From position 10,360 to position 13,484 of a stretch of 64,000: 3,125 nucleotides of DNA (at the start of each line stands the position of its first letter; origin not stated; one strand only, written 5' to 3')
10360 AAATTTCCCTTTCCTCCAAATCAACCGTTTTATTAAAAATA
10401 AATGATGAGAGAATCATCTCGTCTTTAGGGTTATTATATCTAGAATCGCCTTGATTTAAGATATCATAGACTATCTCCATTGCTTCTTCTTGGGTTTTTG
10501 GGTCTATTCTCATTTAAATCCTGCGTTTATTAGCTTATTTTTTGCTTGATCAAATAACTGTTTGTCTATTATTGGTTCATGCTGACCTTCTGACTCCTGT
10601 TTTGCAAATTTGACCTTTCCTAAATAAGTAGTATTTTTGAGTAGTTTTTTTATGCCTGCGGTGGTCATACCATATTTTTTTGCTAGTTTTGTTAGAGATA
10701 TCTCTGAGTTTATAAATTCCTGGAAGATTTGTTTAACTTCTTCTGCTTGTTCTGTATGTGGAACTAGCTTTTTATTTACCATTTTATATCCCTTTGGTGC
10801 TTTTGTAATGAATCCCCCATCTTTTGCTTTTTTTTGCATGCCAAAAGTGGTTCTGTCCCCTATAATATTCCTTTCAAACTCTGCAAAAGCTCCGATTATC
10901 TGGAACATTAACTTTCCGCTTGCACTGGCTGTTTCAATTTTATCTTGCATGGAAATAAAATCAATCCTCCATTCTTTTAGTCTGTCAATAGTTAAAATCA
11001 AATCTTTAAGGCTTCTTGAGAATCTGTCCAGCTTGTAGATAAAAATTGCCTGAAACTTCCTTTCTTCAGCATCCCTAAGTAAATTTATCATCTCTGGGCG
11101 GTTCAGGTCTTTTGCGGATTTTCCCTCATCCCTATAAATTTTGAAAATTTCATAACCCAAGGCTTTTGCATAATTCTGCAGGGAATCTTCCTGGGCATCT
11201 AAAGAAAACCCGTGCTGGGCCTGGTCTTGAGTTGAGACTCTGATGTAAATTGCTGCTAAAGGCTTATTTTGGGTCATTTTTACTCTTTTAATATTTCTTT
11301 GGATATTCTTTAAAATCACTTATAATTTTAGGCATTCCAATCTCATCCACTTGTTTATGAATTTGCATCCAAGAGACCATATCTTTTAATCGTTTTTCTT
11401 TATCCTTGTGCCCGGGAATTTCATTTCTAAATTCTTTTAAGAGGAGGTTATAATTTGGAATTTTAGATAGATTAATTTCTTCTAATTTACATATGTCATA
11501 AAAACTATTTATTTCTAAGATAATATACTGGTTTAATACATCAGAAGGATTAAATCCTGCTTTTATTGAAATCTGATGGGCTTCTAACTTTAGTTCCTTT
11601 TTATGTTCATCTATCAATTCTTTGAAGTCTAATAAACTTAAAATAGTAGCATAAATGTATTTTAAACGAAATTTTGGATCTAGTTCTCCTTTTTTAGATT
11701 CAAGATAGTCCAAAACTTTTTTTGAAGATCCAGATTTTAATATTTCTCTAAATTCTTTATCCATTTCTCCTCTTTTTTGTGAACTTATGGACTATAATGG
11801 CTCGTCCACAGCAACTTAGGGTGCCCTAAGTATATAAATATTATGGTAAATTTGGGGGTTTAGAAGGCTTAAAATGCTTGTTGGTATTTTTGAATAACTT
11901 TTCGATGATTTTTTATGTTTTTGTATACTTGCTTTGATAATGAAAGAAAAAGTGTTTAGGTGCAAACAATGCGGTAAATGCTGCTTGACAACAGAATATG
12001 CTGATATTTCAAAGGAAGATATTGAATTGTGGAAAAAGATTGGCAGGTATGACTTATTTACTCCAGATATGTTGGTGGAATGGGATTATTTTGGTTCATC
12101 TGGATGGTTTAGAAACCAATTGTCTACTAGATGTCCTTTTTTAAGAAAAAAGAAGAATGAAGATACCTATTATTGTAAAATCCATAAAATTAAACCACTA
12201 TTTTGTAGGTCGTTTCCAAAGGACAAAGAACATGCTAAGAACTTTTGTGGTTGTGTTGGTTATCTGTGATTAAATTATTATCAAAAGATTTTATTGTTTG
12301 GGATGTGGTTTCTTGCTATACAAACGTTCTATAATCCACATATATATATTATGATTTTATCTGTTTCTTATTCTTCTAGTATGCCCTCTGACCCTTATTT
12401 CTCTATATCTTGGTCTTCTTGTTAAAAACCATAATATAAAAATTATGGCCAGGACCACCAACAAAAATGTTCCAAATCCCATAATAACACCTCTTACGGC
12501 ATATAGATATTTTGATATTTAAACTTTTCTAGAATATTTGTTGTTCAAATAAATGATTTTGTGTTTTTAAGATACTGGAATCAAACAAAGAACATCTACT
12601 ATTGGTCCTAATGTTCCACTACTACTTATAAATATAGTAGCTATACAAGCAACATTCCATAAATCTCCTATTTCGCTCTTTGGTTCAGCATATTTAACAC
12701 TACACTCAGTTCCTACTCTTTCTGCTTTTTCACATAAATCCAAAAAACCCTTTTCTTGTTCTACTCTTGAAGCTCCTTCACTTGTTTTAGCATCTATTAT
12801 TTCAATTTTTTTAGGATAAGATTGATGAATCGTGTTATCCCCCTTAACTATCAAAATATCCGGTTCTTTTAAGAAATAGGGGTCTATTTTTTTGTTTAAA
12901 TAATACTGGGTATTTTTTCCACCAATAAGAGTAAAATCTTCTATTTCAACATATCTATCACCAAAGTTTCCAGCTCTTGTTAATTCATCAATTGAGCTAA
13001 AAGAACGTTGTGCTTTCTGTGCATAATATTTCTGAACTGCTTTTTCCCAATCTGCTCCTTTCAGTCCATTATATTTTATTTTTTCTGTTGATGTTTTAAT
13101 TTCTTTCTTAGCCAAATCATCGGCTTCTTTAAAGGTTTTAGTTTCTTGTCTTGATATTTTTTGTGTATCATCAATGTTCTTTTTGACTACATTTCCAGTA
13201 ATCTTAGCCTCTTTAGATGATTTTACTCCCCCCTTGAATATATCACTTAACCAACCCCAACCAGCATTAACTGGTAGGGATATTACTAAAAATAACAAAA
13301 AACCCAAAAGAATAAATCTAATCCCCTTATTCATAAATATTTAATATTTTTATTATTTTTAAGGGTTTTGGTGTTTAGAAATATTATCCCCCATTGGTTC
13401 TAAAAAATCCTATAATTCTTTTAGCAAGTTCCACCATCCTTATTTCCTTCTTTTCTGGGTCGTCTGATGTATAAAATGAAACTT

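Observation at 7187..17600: Probable integrated mobile element carrying two recombinases, a homing-type nuclease and a foreign-looking cold-shock gene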

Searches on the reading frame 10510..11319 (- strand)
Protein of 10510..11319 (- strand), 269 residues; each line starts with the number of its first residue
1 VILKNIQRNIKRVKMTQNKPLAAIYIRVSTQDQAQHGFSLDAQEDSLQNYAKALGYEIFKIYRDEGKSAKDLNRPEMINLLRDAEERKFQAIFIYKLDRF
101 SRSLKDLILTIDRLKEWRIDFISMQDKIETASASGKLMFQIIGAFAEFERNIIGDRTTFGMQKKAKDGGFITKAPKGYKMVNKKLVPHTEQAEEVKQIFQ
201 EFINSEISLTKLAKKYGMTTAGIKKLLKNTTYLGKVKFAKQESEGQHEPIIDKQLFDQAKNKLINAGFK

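Call 5: search_protein_families(library=pfam, proteins=[window:10510-11319:-], max_evalue=0.01)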
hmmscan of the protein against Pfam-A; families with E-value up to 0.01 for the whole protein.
window:10510-11319:- (269 aa): 3 families
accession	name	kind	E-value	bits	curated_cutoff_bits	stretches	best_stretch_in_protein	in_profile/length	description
PF00239.26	Resolvase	-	3.3e-41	141.2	23.3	1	22-168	1-143/145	Resolvase, N terminal domain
PF07508.19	Recombinase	-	1.6e-08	35.1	21.1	1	194-263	19-99/102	Recombinase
PF08765.17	Mor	-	0.0096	16.4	24.9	0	191-230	58-95/107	Mor transcription activator family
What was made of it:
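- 10510..11277 (-): Short serine recombinase of 255 aa. It has the catalytic and Recombinase domains but no zinc-ribbon or coiled-coil domain. Pfam Resolvase 141 bits and Recombinase 35 bits (call 5).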

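Call 35: search_protein_families(library=phrogs, proteins=[window:10510-11277:-], max_evalue=0.01)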
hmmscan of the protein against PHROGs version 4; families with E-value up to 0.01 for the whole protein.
window:10510-11277:- (255 aa): 5 families
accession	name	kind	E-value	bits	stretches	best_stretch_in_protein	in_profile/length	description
phrog_95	-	integration and excision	2.6e-76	258.6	1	3-249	85-355/651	integrase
phrog_125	-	DNA, RNA and nucleotide metabolism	5.3e-46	158.2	1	7-240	21-239/254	DNA invertase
phrog_7701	-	DNA, RNA and nucleotide metabolism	2.2e-10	41.9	1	158-248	2-84/137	DNA invertase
phrog_6620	-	integration and excision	4.7e-09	37.1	1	3-131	53-175/201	transposase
phrog_5735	-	unknown function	0.0038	18.3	0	160-216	32-87/88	-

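Call 36: search_protein_families(library=ncbifam, proteins=[window:10510-11277:-], max_evalue=0.01)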
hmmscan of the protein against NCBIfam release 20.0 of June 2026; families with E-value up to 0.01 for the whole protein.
window:10510-11277:- (255 aa): 7 families
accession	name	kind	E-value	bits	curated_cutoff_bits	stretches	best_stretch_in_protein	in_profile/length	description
NF047343.1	SCCmet_CcrB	equivalog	1.3e-43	149.5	900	1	7-244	8-274/542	cassette chromosome recombinase CcrB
NF047347.1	SCCmet_CcrC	equivalog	7e-34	117.2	900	1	8-255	5-289/558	cassette chromosome recombinase CcrC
NF041201.1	recomb_XisF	equivalog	5.9e-27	94.7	375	1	11-246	4-272/465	fdxN element excision recombinase XisF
NF047344.1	SCCmet_CcrA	equivalog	5e-24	85.2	700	1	10-248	6-247/442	cassette chromosome recombinase CcrA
NF049883.1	resolv_YneB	equivalog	1.8e-16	60.2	175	1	8-154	2-146/211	YneB family resolvase-like protein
NF033518.0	transpos_IS607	equivalog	1.9e-10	40.6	110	1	6-108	54-152/187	IS607 family transposase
NF009949.0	PRK13413.1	equivalog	3.2e-10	40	272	1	11-217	5-197/203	master DNA invertase Mpi family serine-type recombinase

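Call 43: find_related_loci(query=window:10510-11277:-, collection=viral_contigs, flank=8000)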
Query window:10510-11277:- (255 aa) in viral_contigs; peptide patterns used: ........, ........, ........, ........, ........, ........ (x = any residue, [..] = any of these).
4 stretches matched a pattern, but none encodes a relative of the query by tblastn (E <= 1e-3).
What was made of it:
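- Tried and rejected: The viral-contig scan with the serine recombinase found no relative (call 43).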

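Call 47: find_homologous_proteins(query=window:10510-11277:-, max_evalue=1e-20)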
Query window:10510-11277:- (255 aa): 1470 proteins with E <= 1e-20 among 2370 candidates; the best 120 are listed.
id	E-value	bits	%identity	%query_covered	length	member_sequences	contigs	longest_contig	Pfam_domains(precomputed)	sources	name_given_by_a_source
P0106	1.9e-160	550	100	100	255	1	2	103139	PF07508.20,PF00239.27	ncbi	-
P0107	8.8e-134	462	83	98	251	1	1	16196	PF07508.20,PF00239.27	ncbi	-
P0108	4.8e-133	460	83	98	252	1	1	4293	PF07508.20,PF00239.27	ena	-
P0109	1.1e-132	459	84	98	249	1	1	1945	PF07508.20,PF00239.27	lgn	-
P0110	8.5e-132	456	83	98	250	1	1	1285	PF07508.20,PF00239.27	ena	-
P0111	1.3e-131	455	83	98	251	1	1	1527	PF07508.20,PF00239.27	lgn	-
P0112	3.8e-131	454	82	98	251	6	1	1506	PF07508.20,PF00239.27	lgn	-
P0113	3.9e-131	454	84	98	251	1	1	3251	PF07508.20,PF00239.27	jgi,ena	-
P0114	1.1e-130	452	83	98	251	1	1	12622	PF07508.20,PF00239.27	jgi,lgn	jgi:site-specific DNA recombinase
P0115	1.7e-130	452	82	98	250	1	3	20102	PF07508.20,PF00239.27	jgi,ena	jgi:site-specific DNA recombinase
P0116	2.1e-130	451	84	98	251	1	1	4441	PF07508.20,PF00239.27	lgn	-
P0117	5.0e-130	450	81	98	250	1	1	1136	PF07508.20,PF00239.27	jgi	jgi:site-specific DNA recombinase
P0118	5.8e-130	450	83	98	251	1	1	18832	PF07508.20,PF00239.27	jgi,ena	-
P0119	6.2e-130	450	81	98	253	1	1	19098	PF07508.20,PF00239.27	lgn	-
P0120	1.1e-129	449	82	98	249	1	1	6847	PF07508.20,PF00239.27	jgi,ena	-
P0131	4.9e-128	443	81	98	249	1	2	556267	PF07508.20,PF00239.27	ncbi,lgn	-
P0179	2.4e-124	431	80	96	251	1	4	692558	PF07508.20,PF00239.27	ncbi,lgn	-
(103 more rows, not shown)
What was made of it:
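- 10510..11277 (-): More than 120 clusters at 75-84% identity, all about 250 aa, on DPANN contigs up to 692 kb (call 47).
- On Large serine recombinase (phage-type integrase): The protein ends at 255 aa, and all close family members are 248-275 aa (call 47).
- Call 47: more than 120 clusters at 75-84% identity.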

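Call 48: find_encoding_contigs(protein=P0179, flank=10000, max_places=2)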
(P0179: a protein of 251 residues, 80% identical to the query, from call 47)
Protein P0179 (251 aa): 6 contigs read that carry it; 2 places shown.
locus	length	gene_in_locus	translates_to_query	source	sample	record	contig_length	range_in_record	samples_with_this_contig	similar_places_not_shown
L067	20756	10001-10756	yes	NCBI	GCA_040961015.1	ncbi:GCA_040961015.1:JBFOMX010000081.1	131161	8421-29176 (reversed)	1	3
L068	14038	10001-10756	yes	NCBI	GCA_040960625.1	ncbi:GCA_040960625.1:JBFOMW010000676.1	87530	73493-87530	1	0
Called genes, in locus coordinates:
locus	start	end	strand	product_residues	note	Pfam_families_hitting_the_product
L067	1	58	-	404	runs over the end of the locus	PF01637:ATPase_2 (weak), PF05621:TniB (weak), PF13191:AAA_16, PF00004:AAA (weak), PF13401:AAA_22, PF22606:Cdc6-ORC-like_ATPase_lid (weak), PF22703:Cdc6_lid, PF09079:WHD_Cdc6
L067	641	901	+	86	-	PF05239:PRC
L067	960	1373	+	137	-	-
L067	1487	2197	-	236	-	PF00149:Metallophos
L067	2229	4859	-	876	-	PF04851:ResIII (faint), PF00270:DEAD, PF00271:Helicase_C, PF19306:WHD_Lhr, PF08494:DEAD_assoc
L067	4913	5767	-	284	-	-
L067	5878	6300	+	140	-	-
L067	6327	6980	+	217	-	-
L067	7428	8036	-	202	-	-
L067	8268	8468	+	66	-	-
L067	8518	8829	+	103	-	PF18898:DUF5654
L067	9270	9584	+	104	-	-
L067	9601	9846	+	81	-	-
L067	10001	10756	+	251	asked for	PF00239:Resolvase, PF07508:Recombinase (weak)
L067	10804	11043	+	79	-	-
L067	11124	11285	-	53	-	-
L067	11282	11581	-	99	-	-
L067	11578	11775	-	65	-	-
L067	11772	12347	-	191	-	PF13643:DUF4145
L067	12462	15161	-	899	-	PF02384:N6_Mtase, PF20473:MmeI_Mtase (weak), PF01170:UPF0020 (weak), PF07669:Eco57I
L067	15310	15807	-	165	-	-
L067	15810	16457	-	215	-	-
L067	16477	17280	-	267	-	PF18754:Nmad3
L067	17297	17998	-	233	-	PF12705:PDDEXK_1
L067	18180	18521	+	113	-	PF02661:Fic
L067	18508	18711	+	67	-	-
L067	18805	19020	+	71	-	-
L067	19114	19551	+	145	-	-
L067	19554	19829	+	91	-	-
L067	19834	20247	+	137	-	-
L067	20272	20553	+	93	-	-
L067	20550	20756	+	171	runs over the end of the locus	-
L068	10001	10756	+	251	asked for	PF00239:Resolvase, PF07508:Recombinase (weak)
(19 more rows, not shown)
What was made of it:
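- In L067 the recombinase borders a restriction/Fic/PD-(D/E)xK gene cluster (call 48).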

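Call 49: find_encoding_contigs(protein=P0131, flank=10000, max_places=2)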
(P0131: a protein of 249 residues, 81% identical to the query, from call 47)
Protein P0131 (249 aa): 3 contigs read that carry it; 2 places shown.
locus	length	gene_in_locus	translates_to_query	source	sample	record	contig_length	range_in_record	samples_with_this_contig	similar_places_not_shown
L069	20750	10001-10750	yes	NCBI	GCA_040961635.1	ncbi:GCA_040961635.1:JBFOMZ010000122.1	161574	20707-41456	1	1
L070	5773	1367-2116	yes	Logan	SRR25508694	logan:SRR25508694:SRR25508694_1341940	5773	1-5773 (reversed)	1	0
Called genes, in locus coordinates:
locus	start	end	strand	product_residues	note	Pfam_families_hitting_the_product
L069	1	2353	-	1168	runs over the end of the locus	PF03833:PolC_DP2_N, PF24844:PolC_DP2_central, PF24846:PolC_DP2_cat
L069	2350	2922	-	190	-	PF01966:HD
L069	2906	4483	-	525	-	PF00149:Metallophos, PF04042:DNA_pol_E_B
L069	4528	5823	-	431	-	PF01637:ATPase_2 (faint), PF13191:AAA_16, PF13401:AAA_22, PF00004:AAA (weak), PF22606:Cdc6-ORC-like_ATPase_lid (weak), PF22703:Cdc6_lid, PF09079:WHD_Cdc6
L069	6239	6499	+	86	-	PF05239:PRC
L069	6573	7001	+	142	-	-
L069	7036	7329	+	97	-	-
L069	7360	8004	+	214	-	PF13730:HTH_36 (weak)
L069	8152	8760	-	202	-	-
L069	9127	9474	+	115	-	-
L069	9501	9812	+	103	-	-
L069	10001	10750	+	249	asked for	PF00239:Resolvase, PF07508:Recombinase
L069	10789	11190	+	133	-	-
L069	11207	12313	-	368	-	PF04055:Radical_SAM, PF13353:Fer4_12 (faint), PF12544:LAM_C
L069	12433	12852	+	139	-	PF07508:Recombinase (weak)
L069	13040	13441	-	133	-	PF00380:Ribosomal_S9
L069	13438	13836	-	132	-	PF00572:Ribosomal_L13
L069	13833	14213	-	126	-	PF17135:Ribosomal_L18 (weak), PF00828:Ribosomal_L27A (weak)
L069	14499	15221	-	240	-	PF01193:RNA_pol_L (weak), PF01000:RNA_pol_A_bac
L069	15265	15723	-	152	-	PF00411:Ribosomal_S11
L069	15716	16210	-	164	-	PF01479:S4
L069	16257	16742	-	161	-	PF00416:Ribosomal_S13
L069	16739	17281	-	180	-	PF04919:DUF655, PF14579:HHH_6 (faint)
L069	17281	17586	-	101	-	PF03874:RNA_pol_Rpb4 (weak)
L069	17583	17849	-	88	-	PF01157:Ribosomal_L21e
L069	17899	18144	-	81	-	-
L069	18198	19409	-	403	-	PF12704:MacB_PCD, PF02687:FtsX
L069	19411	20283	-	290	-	-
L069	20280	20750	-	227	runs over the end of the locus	PF02463:SMC_N (faint), PF00005:ABC_tran, PF13304:AAA_21 (faint)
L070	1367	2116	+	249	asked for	PF00239:Resolvase, PF07508:Recombinase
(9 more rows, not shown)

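Call 68: search_solved_structures(query=window:10510-11277:-, max_evalue=0.00001, show_alignments=1)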
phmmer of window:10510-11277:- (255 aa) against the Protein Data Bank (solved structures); distinct sequences matched with E-value up to 0.00001: 14.
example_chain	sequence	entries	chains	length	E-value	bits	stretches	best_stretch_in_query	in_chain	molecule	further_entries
3bvp_A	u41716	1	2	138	1.5e-31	112.9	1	8-138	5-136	TP901-1 Integrase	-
3guv_A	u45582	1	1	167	2.6e-20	76.2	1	9-155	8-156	Site-specific recombinase, resolvase family protein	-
4m6f_A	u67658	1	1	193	1.7e-15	60.4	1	39-169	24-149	DNA-invertase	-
3uj3_X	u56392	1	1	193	5e-15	58.9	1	46-163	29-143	DNA-invertase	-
2gm4_A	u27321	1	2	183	3.4e-08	36.6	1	25-154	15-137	Transposon gamma-delta resolvase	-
3g13_A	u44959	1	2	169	1.6e-07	34.4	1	8-157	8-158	Putative conjugative transposon recombinase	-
9dxh_A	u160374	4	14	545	2.4e-07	33.8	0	45-228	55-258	Resolvase homolog YokA | Site-specific recombinase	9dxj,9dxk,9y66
9dxd_A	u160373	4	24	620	4.2e-07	33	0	45-228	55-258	Resolvase homolog YokA,SPbeta prophage-derived uncharacterized protein YotN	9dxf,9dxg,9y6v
1gdr_A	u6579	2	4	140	5.2e-07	32.7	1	25-152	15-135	GAMMA DELTA-RESOLVASE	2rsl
1gdt_A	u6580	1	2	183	9.4e-07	31.8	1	25-154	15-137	PROTEIN (GAMMA DELTA RESOLVASE)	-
1zr2_A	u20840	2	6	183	1.2e-06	31.5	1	25-154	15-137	Transposon gamma-delta resolvase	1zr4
2mhc_A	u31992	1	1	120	2.9e-06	30.2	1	6-94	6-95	TnpX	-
2gm5_A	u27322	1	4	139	3.2e-06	30.1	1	25-149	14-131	Transposon gamma-delta resolvase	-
5cy1_A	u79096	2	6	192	7.2e-06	29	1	26-151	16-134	Transposon Tn3 resolvase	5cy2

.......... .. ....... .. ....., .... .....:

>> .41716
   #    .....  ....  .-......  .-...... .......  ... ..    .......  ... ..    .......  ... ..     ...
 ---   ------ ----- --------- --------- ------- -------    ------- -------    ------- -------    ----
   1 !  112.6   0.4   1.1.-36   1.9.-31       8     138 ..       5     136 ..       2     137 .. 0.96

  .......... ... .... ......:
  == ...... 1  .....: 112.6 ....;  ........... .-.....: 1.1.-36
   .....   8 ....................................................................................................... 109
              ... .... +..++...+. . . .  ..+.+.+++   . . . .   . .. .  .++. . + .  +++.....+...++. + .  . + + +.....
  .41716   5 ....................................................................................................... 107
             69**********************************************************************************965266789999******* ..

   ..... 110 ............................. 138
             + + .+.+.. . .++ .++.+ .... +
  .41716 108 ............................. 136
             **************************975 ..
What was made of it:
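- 10510..11277 (-): Best PDB match is the TP901-1 integrase catalytic domain, E 1.5e-31 (call 68).
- On Large serine recombinase (phage-type integrase): TP901-1 match (call 68).
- Closest known: Large serine recombinases. Same: The catalytic domain matches TP901-1 integrase at E 1.5e-31 (call 68).
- The recombinase's catalytic domain is closest to phage large serine integrases (calls 35, 68).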

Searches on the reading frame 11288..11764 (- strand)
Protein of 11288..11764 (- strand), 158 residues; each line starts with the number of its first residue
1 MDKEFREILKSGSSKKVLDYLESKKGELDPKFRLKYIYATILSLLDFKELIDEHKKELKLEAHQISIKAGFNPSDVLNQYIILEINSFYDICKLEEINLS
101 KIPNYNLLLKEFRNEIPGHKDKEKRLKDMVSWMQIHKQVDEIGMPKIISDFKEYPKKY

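Call 5: search_protein_families(library=pfam, proteins=[window:11288-11764:-], max_evalue=0.01)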
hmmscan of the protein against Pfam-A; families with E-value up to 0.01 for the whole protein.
window:11288-11764:- (158 aa): 0 families

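Call 35: search_protein_families(library=phrogs, proteins=[window:11288-11764:-], max_evalue=0.01)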
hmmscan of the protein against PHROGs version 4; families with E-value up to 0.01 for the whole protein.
window:11288-11764:- (158 aa): 1 family
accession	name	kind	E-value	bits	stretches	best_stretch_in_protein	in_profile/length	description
phrog_27910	-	unknown function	0.0087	17.3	0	82-125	113-156/157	-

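Call 36: search_protein_families(library=ncbifam, proteins=[window:11288-11764:-], max_evalue=0.01)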
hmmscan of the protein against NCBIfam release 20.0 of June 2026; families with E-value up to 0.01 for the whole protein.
window:11288-11764:- (158 aa): 0 families
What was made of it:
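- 11288..11764 (-): 158-aa ORF of unknown function. It lies between the conserved promoter/site block and the serine recombinase, an arrangement seen only in this genome. No family hits (calls 5, 35, 36).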

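Call 97: search_protein_families(library=padloc, proteins=[window:11288-11764:-], max_evalue=0.01)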
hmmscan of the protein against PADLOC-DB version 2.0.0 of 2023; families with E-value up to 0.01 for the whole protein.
window:11288-11764:- (158 aa): 0 families

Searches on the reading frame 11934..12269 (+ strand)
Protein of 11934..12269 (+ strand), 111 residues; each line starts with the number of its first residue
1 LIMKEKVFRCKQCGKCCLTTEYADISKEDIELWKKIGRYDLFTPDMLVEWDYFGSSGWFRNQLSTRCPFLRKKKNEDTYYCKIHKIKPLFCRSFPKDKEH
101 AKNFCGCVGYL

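Call 5: search_protein_families(library=pfam, proteins=[window:11934-12269:+], max_evalue=0.01)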
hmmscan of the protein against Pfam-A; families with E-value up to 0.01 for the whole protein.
window:11934-12269:+ (111 aa): 1 family
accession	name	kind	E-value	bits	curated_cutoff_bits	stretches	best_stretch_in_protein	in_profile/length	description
PF03692.20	CxxCxxCC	-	6.3e-10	40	23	1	10-100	2-76/85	Putative zinc- or iron-chelating domain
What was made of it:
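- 11940..12269 (+): CxxCxxCC (YkgJ-type) small metal-binding protein; island cargo. Pfam PF03692, 40 bits (call 5).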

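Call 97: search_protein_families(library=padloc, proteins=[window:11940-12269:+], max_evalue=0.01)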
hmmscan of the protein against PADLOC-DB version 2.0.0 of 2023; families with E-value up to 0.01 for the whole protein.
window:11940-12269:+ (109 aa): 0 families

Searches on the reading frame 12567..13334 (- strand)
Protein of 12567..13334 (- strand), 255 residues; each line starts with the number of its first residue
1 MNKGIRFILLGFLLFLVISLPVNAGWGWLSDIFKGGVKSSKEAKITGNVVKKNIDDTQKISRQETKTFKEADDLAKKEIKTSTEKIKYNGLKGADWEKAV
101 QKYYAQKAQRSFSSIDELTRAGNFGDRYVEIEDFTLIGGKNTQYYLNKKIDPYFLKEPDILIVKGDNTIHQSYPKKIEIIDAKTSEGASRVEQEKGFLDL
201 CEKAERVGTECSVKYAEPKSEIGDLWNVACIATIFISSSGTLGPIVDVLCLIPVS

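Call 5: search_protein_families(library=pfam, proteins=[window:12567-13334:-], max_evalue=0.01)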
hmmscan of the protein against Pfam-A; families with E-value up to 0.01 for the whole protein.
window:12567-13334:- (255 aa): 0 families

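Call 35: search_protein_families(library=phrogs, proteins=[window:12567-13334:-], max_evalue=0.01)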
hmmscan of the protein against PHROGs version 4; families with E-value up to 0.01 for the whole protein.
window:12567-13334:- (255 aa): 0 families

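Call 97: search_protein_families(library=padloc, proteins=[window:12567-13334:-], max_evalue=0.01)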
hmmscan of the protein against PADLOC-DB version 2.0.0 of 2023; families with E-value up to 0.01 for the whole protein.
window:12567-13334:- (255 aa): 0 families
